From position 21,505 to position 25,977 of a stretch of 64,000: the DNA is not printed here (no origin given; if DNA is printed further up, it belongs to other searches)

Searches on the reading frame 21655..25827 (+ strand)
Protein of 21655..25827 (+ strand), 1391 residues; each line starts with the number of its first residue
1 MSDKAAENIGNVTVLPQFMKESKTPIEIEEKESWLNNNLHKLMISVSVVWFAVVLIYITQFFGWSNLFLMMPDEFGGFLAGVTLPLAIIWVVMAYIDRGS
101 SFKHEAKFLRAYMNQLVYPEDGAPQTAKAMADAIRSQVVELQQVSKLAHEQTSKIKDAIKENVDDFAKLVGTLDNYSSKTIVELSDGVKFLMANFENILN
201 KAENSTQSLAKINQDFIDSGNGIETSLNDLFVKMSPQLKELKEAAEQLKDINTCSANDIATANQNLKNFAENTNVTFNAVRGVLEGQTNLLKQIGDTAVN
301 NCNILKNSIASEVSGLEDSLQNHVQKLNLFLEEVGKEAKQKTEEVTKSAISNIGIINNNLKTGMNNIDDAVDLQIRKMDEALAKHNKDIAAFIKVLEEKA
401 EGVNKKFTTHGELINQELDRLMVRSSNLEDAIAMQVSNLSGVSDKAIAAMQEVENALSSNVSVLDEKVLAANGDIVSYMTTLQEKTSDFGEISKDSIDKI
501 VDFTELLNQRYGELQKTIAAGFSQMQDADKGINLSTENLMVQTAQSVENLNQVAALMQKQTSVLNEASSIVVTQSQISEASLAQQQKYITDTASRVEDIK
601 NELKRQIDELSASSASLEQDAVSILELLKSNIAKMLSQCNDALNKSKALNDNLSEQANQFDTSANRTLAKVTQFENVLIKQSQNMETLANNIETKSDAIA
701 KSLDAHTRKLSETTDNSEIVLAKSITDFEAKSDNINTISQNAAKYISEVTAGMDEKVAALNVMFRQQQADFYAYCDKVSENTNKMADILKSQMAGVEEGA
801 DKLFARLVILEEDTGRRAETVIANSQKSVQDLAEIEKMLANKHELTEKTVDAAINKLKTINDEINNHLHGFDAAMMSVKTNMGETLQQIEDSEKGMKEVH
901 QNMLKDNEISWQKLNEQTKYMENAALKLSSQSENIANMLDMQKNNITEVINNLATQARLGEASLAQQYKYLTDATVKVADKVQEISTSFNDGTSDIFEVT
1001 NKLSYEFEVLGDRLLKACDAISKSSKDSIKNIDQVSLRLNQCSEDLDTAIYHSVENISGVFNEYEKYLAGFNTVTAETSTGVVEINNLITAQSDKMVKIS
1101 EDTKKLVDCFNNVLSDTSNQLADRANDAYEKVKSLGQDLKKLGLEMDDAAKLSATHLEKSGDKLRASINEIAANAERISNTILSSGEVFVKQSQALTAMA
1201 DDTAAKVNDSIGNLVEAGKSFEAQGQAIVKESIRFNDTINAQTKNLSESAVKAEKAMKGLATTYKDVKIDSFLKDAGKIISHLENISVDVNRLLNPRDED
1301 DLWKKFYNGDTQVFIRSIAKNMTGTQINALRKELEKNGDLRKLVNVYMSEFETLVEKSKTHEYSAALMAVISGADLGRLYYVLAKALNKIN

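Call 34: search_protein_families(library=pfam, proteins=[window:21655-25827:+], max_evalue=1)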
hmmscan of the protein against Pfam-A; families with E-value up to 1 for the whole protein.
window:21655-25827:+ (1391 aa): 1 family
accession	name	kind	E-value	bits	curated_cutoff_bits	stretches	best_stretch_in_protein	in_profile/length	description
PF19111.5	DUF5798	-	0.032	14.9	27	1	1120-1175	12-66/89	Family of unknown function (DUF5798)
